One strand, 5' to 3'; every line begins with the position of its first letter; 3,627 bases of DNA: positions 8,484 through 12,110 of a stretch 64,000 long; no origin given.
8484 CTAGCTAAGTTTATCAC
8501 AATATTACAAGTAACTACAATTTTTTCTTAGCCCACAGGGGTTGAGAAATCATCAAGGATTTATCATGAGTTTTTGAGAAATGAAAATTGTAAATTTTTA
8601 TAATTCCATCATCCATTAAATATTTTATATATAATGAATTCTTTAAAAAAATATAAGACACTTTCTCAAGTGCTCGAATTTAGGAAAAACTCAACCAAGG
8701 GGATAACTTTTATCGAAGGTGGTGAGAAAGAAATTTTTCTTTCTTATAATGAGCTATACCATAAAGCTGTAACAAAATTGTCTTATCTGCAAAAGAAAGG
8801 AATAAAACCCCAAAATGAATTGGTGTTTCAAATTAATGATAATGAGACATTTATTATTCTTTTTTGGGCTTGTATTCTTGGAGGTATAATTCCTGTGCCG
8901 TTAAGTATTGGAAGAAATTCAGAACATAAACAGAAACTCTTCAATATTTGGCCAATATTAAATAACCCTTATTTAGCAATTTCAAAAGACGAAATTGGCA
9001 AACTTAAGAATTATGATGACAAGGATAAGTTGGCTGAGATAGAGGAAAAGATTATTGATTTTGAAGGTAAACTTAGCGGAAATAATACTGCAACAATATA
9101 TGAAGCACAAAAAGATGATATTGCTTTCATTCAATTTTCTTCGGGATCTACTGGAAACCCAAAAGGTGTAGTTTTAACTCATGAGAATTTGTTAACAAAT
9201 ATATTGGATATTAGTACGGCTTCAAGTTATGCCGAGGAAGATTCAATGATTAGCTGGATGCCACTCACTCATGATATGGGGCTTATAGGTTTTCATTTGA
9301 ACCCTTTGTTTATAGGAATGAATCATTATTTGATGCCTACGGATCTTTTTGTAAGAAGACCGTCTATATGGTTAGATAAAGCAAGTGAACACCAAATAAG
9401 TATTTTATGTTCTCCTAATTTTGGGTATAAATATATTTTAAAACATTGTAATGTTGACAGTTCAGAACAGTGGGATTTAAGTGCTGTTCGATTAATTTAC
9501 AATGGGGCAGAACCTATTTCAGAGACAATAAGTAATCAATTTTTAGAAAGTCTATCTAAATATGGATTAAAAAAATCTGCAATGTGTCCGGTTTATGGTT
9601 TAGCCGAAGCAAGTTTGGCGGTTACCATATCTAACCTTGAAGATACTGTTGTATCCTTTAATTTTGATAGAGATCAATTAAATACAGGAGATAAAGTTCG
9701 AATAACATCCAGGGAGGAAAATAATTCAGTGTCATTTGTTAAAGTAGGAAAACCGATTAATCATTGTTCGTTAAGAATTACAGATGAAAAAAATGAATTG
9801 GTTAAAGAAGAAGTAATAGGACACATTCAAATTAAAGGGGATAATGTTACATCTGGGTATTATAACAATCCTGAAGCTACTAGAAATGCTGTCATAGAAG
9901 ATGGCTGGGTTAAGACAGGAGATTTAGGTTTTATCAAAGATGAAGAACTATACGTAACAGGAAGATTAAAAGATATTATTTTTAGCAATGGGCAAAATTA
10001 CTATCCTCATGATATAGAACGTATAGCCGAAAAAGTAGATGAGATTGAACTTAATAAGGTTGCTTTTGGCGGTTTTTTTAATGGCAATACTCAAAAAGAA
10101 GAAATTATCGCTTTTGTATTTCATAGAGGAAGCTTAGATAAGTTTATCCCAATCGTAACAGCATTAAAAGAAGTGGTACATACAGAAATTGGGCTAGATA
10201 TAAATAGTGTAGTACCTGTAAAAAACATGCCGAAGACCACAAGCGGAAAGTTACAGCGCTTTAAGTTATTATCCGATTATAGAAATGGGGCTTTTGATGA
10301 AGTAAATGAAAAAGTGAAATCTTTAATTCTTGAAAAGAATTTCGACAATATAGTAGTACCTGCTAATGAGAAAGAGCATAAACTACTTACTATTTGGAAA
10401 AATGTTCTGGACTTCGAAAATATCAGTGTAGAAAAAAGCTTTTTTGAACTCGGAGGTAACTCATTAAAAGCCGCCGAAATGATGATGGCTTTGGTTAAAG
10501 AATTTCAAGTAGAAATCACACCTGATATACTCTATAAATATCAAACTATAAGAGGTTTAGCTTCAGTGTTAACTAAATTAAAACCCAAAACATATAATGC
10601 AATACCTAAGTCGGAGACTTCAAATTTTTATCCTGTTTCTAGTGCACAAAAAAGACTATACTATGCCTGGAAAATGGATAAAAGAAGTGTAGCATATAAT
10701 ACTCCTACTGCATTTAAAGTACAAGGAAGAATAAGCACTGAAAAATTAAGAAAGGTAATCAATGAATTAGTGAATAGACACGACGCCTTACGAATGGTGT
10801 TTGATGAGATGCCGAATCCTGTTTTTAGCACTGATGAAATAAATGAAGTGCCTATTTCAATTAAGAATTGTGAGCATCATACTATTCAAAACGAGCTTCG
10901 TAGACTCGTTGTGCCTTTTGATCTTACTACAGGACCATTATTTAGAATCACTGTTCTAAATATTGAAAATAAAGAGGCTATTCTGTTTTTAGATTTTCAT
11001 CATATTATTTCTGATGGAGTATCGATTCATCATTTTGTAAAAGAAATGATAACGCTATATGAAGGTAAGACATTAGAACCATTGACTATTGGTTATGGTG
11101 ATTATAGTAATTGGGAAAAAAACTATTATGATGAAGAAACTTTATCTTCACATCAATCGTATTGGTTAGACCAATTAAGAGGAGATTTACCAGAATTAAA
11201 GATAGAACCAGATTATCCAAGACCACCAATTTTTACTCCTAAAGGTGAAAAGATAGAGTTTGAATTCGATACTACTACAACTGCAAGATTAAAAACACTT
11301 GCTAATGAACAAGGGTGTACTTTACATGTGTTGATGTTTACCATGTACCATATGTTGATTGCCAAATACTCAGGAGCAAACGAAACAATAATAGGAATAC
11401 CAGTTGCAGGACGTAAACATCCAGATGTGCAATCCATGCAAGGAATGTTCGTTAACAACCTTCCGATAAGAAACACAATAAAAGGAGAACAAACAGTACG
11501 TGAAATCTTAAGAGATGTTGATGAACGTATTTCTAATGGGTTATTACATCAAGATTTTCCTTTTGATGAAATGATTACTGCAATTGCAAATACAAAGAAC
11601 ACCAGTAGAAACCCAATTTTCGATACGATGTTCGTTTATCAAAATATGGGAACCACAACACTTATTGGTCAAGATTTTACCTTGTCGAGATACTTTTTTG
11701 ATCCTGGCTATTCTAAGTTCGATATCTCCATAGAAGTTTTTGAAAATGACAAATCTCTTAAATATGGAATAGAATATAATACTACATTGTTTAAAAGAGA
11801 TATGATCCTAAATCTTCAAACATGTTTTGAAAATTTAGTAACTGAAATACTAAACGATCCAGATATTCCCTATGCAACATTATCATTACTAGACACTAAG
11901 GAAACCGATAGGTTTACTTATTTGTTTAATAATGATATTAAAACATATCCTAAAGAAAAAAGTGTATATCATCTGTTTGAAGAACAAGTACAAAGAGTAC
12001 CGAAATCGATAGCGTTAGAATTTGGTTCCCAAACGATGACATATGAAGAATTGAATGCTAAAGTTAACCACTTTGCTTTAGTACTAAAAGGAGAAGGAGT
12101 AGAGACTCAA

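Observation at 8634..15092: FAAL-ACP-C-A(Asn)-T-E initiation predicts an N-acyl-D-Asn cap, the classic prodrug motif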

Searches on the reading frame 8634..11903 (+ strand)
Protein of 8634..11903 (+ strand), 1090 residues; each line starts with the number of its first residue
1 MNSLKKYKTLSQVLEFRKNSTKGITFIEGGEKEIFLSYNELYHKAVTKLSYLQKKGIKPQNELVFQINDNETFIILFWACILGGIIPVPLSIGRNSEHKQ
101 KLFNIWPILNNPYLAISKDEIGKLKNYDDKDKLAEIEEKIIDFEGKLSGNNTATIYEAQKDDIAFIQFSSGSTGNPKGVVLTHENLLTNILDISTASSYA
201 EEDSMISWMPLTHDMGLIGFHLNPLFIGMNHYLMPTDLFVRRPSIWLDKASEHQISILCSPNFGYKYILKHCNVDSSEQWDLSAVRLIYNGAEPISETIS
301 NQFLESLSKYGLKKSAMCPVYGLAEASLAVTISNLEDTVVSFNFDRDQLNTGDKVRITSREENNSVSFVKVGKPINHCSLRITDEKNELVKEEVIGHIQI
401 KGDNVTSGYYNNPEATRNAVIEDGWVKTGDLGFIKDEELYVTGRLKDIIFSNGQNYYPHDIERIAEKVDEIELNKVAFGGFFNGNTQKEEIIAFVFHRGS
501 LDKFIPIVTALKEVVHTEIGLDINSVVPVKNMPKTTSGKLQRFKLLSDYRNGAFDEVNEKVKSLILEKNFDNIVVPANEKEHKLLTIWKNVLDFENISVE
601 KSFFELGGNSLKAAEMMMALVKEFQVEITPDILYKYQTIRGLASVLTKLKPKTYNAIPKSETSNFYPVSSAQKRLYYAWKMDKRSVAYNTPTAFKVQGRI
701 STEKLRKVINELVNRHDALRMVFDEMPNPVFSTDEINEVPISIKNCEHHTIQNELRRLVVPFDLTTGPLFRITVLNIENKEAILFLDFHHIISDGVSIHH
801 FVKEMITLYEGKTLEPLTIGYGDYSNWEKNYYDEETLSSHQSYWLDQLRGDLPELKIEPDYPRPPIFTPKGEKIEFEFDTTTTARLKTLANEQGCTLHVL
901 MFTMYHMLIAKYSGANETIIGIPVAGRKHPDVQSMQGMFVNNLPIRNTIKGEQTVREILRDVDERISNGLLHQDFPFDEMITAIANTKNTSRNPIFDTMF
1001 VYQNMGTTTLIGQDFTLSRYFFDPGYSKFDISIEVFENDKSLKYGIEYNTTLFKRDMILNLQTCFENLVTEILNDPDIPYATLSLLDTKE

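Call 50: find_related_loci(query=A1, collection=metagenome_contigs, flank=10000)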
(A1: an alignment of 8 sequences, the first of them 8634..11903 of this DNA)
Query A1 (1090 aa) in metagenome_contigs; peptide patterns used: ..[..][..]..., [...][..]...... (x = any residue, [..] = any of these).
600 stretches matched a pattern (row limit reached: there are more); 165 encode a relative of the query (tblastn E <= 1e-3); the best 80 are kept; 80 distinct loci.
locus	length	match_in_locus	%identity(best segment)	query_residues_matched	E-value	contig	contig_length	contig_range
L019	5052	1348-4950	50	10-1090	0e+0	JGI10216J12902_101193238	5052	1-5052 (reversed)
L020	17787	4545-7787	48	9-1086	0e+0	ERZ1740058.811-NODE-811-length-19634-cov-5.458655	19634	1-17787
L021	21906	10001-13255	47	9-1090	0e+0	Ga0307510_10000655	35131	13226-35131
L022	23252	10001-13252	48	9-1086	0e+0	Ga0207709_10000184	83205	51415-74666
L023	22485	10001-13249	47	22-1090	0e+0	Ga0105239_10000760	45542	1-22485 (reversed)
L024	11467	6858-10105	47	22-1090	0e+0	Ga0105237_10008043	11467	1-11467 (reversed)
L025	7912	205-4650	41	3-1090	0e+0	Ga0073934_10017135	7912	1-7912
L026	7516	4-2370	48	303-1090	0e+0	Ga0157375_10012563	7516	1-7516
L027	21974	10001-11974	47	5-646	0e+0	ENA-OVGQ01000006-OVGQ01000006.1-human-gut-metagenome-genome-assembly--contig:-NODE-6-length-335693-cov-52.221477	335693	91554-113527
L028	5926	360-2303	48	4-646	0e+0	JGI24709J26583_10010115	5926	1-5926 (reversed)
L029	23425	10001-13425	44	4-1076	3e-179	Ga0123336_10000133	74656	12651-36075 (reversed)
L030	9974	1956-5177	31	6-1075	2e-171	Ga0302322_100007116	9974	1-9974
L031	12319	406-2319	44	9-643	5e-170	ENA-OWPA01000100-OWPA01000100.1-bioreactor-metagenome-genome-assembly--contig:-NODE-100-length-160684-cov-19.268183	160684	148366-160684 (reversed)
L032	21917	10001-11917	44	1-639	4e-170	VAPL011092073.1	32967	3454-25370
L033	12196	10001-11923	43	7-646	2e-166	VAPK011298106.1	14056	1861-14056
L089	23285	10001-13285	47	3-1090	0e+0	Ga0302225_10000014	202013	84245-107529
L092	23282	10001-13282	44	10-1090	0e+0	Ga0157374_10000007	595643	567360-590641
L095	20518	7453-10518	27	6-1090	1e-107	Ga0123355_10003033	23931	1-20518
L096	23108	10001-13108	27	6-1090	9e-115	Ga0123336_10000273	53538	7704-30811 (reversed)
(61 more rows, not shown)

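Call 53: search_protein_families(library=pfam, proteins=[L089:9259-9984:+, L023:9126-9950:+, L021:9246-9986:+, L092:9288-9989:+, L092:16514-18385:+, L092:18925-19797:+, L092:19803-20831:+, L092:21129-22247:+, L023:16479-17468:+, L023:17431-18435:+], max_evalue=0.001)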
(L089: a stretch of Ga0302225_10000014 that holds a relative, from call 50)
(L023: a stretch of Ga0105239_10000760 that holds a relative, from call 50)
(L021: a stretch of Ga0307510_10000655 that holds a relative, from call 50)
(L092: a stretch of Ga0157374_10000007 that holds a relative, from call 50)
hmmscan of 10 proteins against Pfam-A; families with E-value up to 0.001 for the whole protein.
L089:9259-9984:+ (241 aa): 2 families
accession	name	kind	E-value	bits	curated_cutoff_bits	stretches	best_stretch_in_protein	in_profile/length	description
PF00975.26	Thioesterase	-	2.2e-40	139.7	26.4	1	6-232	3-225/226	Thioesterase domain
PF03959.19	FSH1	-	0.00069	19.8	21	0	54-217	83-201/211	Serine hydrolase (FSH1)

L023:9126-9950:+ (274 aa): 4 families
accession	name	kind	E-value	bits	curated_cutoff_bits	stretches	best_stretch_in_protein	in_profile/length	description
PF00975.26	Thioesterase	-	3.4e-42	145.6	26.4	1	45-269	3-224/226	Thioesterase domain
PF12146.15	Hydrolase_4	-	1.3e-07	31.6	27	1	66-131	29-98/239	Serine aminopeptidase, S33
PF12697.13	Abhydrolase_6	-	2.2e-07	32.2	26.3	1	53-263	9-214/217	Alpha/beta hydrolase family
PF00561.26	Abhydrolase_1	-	5.8e-06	26.6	25.8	0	53-129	11-89/245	alpha/beta hydrolase fold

L021:9246-9986:+ (246 aa): 3 families
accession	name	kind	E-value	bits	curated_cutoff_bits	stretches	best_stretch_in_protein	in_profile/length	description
PF00975.26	Thioesterase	-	2.8e-42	145.9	26.4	1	6-229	3-224/226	Thioesterase domain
PF12146.15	Hydrolase_4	-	0.00056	19.7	27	1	54-92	57-98/239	Serine aminopeptidase, S33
PF12697.13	Abhydrolase_6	-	0.00097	20.3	26.3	0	35-221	33-212/217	Alpha/beta hydrolase family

L092:9288-9989:+ (233 aa): 4 families
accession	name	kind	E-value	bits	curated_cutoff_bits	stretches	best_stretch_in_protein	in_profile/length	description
PF00975.26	Thioesterase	-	3.2e-44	152.2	26.4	1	5-231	2-225/226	Thioesterase domain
PF12697.13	Abhydrolase_6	-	5.1e-10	40.8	26.3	1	13-225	8-215/217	Alpha/beta hydrolase family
PF00561.26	Abhydrolase_1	-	1.5e-06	28.5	25.8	1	31-93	29-92/245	alpha/beta hydrolase fold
PF12146.15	Hydrolase_4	-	9.5e-06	25.5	27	1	30-92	32-98/239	Serine aminopeptidase, S33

L092:16514-18385:+ (623 aa): 2 families
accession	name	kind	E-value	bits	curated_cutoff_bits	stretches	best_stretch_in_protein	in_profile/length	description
PF02543.21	Carbam_trans_N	-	1.7e-94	317.6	24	1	5-356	1-346/346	Carbamoyltransferase N-terminus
PF16861.10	Carbam_trans_C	-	3.7e-73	245.1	27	1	415-604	1-170/170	Carbamoyltransferase C-terminus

L092:18925-19797:+ (290 aa): 7 families
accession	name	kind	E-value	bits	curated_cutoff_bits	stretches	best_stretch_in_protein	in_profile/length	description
PF02737.24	3HCDH_N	-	3.8e-48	164.2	22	1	12-191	1-179/180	3-hydroxyacyl-CoA dehydrogenase, NAD binding domain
PF00725.27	3HCDH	-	4.4e-30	104.5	22.1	1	194-290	1-97/97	3-hydroxyacyl-CoA dehydrogenase, C-terminal domain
PF03446.21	NAD_binding_2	-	3.2e-05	24.5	21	1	12-61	1-50/161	NAD binding domain of 6-phosphogluconate dehydrogenase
PF00070.33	Pyr_redox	-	0.00023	22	22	1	12-60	1-53/82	Pyridine nucleotide-disulphide oxidoreductase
PF07992.20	Pyr_redox_2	-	0.00035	20.5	26.1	1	10-47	142-183/291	Pyridine nucleotide-disulphide oxidoreductase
PF01266.30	DAO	-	0.0007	19.6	27.9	0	12-38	1-27/353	FAD dependent oxidoreductase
PF02558.23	ApbA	-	0.00071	19.7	22.2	0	13-48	1-35/150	Ketopantoate reductase PanE/ApbA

L092:19803-20831:+ (342 aa): 3 families
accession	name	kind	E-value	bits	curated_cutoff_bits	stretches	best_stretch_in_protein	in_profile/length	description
PF00702.32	Hydrolase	-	2.7e-06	28.3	26.4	0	26-104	97-180/191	haloacid dehalogenase-like hydrolase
PF13419.12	HAD_2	-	6.4e-06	26.8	23.8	1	26-106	78-163/178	Haloacid dehalogenase-like hydrolase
PF12689.13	Acid_PPase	-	0.00035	20.9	27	0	26-112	44-141/169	Acid Phosphatase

L092:21129-22247:+ (372 aa): 4 families
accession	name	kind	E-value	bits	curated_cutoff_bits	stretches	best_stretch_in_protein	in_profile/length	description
PF00441.29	Acyl-CoA_dh_1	-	2.4e-39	135.3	22.4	1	219-369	1-149/150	Acyl-CoA dehydrogenase, C-terminal domain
PF02771.21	Acyl-CoA_dh_N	-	1e-27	97.1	22.9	1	4-112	5-113/113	Acyl-CoA dehydrogenase, N-terminal domain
PF02770.24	Acyl-CoA_dh_M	-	6.9e-21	74.7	33.3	1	116-207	1-97/97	Acyl-CoA dehydrogenase, middle domain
PF08028.16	Acyl-CoA_dh_2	-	2.9e-13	50.7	22.7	1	242-355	8-130/134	Acyl-CoA dehydrogenase, C-terminal domain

L023:16479-17468:+ (329 aa): 1 family
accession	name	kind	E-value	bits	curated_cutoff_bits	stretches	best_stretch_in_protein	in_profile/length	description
PF00291.31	PALP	-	3.5e-65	220.7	35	1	8-295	3-295/295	Pyridoxal-phosphate dependent enzyme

L023:17431-18435:+ (334 aa): 1 family
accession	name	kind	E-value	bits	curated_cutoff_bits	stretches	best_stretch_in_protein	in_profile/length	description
PF02423.21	OCD_Mu_crystall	-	8e-31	107.6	24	1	35-319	19-302/314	Ornithine cyclodeaminase/mu-crystallin family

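Call 69: search_protein_families(library=pfam, proteins=[L092:7034-9268:+, L092:6060-7037:+, L092:4262-6046:+, L092:1905-3668:+, L092:1087-2055:+, L092:22280-23281:+, L096:17209-18750:+, L096:15695-17215:+, L096:4148-5416:+], max_evalue=0.0001)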
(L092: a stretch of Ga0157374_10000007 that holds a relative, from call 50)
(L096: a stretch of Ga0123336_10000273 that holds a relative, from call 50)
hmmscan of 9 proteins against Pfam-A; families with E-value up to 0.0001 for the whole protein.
L092:7034-9268:+ (744 aa): 5 families
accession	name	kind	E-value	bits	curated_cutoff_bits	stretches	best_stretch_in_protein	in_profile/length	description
PF00005.33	ABC_tran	-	2.4e-30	106.3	25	1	520-669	1-137/137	ABC transporter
PF03412.21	Peptidase_C39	-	5.1e-26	91.5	22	1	3-134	2-122/133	Peptidase C39 family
PF00664.28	ABC_membrane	-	2.1e-20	74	28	1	186-449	8-274/274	ABC transporter transmembrane region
PF02463.25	SMC_N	-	1e-07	32.1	40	0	641-710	137-210/220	RecF/RecN/SMC N terminal domain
PF09818.15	ABC_ATPase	-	1.6e-05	24.5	23.2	0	616-684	132-201/283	P-loop domain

L092:6060-7037:+ (325 aa): 0 families

L092:4262-6046:+ (594 aa): 0 families

L092:1905-3668:+ (587 aa): 4 families
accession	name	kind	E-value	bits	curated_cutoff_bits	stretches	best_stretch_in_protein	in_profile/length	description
PF18456.6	CmlA_N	-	3.5e-95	318.2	25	1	58-287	1-230/232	Diiron non-heme beta-hydroxylase N-terminal domain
PF12706.13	Lactamase_B_2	-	1.9e-11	44.4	27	1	320-476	3-162/200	Beta-lactamase superfamily domain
PF13483.12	Lactamase_B_3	-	5.5e-11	43.1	24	1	304-476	3-131/160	Beta-lactamase superfamily domain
PF00753.33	Lactamase_B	-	5.2e-05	23.7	22.7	1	307-372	5-69/196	Metallo-beta-lactamase superfamily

L092:1087-2055:+ (322 aa): 1 family
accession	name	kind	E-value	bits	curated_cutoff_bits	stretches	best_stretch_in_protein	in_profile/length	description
PF01075.23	Glyco_transf_9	-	3.9e-11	43.2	22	1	198-259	173-236/247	Glycosyltransferase family 9 (heptosyltransferase)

L092:22280-23281:+ (334 aa): 2 families
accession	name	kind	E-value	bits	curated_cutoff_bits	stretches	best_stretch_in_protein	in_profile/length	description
PF13472.12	Lipase_GDSL_2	-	1.1e-09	39.5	32.9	1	123-324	1-155/178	GDSL-like Lipase/Acylhydrolase family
PF00657.28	Lipase_GDSL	-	7e-06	26.8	23.6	1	121-198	1-89/208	GDSL-like Lipase/Acylhydrolase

L096:17209-18750:+ (513 aa): 1 family
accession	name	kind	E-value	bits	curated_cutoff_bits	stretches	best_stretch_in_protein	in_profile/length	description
PF00144.29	Beta-lactamase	-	1.6e-67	228.5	27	1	47-364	2-314/329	Beta-lactamase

L096:15695-17215:+ (506 aa): 4 families
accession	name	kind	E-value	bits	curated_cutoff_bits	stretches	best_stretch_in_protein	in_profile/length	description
PF07690.21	MFS_1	-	3e-29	102.5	33.4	2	24-382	1-346/347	Major Facilitator Superfamily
PF05977.19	MFS_3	-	1.2e-16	60.8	27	1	21-434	12-410/524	Transmembrane secretion effector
PF22251.1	PFF1_TM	-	3.2e-05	24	32.3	1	391-499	88-197/300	Vacuolar membrane protease, transmembrane domain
PF13347.12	MFS_2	-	7.7e-05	21.9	27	1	20-146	225-348/427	MFS/sugar transport protein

L096:4148-5416:+ (422 aa): 0 families

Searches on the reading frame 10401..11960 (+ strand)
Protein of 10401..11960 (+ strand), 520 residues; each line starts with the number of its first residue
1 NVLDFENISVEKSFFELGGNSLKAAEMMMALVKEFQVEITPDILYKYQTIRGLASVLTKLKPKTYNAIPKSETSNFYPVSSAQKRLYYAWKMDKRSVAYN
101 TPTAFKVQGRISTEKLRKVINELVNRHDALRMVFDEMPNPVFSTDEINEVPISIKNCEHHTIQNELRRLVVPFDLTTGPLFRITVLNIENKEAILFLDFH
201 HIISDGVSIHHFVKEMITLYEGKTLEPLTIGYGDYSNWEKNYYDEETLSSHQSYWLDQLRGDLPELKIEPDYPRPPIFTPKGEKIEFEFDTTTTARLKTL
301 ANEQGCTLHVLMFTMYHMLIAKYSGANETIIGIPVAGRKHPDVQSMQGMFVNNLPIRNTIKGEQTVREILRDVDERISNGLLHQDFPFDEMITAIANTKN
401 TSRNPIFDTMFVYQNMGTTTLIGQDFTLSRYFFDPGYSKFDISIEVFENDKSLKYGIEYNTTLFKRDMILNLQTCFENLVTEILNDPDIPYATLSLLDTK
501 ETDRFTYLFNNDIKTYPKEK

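Call 6: search_protein_families(library=ncbifam, proteins=[window:10401-11960:+])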
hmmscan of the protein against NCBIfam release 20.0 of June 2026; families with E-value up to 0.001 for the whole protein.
window:10401-11960:+ (520 aa): 10 families
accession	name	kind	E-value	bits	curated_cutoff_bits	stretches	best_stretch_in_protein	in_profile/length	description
NF004282.0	PRK05691.1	subfamily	2.2e-98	329.3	4090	2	171-506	1832-2174/4334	non-ribosomal peptide synthase/polyketide synthase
NF047350.1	aureusi_NRPS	equivalog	9e-87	291.5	2500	1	1-492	919-1406/2373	aureusimine non-ribosomal peptide synthetase AusA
NF038078.1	NRPS_MxcG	equivalog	1.4e-22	78.9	2300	1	76-378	4-313/1442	myxochelin non-ribosomal peptide synthetase MxcG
TIGR03443.1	alpha_am_amid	equivalog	1.9e-20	72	1030.1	2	263-502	9-219/1390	L-aminoadipate-semialdehyde dehydrogenase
NF041803.1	NRPS_SolG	exception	1.4e-12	46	2200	1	296-518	336-559/1163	solanimycin non-ribosomal peptide synthetase SolG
NF007605.2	PRK10252.1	equivalog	2.5e-07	28.6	2400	1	77-387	4-326/1292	enterobactin non-ribosomal peptide synthetase EntF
NF005480.0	PRK07081.1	equivalog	1.2e-05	25.1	72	1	5-63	19-79/83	acyl carrier protein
NF002148.0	PRK00982.1-2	subfamily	0.00011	22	71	1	4-53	20-70/79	acyl carrier protein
NF002149.0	PRK00982.1-3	equivalog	0.00014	21.7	106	1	6-42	21-58/78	acyl carrier protein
NF002151.0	PRK00982.1-5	equivalog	0.00074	19.6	92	0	6-51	21-67/78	acyl carrier protein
